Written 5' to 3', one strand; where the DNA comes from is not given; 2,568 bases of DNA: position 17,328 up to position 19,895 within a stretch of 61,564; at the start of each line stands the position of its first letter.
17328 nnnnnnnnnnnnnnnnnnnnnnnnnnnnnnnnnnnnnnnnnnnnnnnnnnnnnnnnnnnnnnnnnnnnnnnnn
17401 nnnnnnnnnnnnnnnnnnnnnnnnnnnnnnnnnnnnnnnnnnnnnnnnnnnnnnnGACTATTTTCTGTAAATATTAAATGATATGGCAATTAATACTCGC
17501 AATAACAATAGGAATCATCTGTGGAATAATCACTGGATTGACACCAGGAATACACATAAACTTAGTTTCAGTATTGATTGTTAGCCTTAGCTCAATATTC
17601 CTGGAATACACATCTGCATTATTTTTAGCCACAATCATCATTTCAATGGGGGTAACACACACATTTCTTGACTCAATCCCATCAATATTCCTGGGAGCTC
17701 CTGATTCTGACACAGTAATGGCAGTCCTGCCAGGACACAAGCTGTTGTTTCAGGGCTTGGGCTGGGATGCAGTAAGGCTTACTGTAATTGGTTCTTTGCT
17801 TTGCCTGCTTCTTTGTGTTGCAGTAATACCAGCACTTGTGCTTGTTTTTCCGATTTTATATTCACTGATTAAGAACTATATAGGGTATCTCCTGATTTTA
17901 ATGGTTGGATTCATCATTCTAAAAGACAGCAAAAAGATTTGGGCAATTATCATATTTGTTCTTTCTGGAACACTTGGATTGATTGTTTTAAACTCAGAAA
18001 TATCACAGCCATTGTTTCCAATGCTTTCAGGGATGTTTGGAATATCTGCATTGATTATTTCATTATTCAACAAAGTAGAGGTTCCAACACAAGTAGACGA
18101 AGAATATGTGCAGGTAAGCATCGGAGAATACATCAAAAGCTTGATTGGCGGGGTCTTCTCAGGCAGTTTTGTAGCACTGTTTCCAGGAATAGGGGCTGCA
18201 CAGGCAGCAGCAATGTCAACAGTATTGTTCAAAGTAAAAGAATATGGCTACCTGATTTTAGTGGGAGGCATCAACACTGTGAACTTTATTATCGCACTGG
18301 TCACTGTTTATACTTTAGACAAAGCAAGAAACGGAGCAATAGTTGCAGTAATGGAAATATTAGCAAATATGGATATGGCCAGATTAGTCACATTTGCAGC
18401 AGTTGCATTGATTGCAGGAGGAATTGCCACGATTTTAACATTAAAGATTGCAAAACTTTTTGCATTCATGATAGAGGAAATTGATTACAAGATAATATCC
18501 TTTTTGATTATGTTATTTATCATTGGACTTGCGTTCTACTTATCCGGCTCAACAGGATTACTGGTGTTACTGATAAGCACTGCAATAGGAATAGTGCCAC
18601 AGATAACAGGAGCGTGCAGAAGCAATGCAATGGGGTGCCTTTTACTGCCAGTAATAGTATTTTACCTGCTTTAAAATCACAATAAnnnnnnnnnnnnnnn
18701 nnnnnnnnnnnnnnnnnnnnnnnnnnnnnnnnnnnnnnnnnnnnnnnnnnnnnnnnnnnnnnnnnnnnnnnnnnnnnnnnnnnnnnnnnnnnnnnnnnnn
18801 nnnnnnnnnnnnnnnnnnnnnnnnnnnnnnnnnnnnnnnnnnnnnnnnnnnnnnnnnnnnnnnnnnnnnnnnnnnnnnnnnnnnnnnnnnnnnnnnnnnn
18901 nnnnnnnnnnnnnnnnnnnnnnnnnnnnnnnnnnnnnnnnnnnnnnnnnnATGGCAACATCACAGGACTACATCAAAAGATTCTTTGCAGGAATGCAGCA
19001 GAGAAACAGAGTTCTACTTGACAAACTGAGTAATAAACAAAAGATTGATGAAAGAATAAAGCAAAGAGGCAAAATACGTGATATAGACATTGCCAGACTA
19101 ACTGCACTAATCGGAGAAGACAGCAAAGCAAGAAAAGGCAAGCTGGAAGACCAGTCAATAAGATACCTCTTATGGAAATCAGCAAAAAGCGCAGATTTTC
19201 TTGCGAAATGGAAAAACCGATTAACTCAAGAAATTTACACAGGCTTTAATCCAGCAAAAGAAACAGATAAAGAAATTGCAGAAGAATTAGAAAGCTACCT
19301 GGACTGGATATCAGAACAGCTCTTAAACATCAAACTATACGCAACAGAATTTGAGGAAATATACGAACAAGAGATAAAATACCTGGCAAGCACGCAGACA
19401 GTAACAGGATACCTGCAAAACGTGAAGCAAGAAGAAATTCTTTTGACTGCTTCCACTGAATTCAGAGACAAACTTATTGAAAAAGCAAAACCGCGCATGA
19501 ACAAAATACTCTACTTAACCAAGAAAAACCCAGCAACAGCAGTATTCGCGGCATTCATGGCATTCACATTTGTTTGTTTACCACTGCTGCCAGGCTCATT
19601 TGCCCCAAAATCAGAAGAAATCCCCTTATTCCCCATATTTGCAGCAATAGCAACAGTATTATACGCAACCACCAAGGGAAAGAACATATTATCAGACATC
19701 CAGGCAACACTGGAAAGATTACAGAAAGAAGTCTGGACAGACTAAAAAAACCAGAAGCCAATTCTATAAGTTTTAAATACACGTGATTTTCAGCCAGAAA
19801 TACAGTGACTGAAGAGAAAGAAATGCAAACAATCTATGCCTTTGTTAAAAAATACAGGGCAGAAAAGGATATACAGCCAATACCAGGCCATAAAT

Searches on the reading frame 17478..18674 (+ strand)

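Call 30: search_protein_families(library=pfam, proteins=[window:17478-18674:+], max_evalue=0.01)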
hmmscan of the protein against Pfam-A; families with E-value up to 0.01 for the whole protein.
window:17478-18674:+ (398 aa): 1 family
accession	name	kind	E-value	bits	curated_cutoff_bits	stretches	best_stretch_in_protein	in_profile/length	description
PF01970.21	TctA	-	9.3e-48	163.3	28.9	1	6-385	1-422/423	Tripartite tricarboxylate transporter TctA family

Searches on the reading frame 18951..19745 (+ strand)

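Call 30: search_protein_families(library=pfam, proteins=[window:18951-19745:+], max_evalue=0.01)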
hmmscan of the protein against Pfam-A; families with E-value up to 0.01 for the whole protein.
window:18951-19745:+ (264 aa): 1 family
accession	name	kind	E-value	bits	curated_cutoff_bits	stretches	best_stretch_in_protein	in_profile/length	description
PF12732.12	YtxH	-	0.0069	17.2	37.5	0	231-261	11-41/71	YtxH-like protein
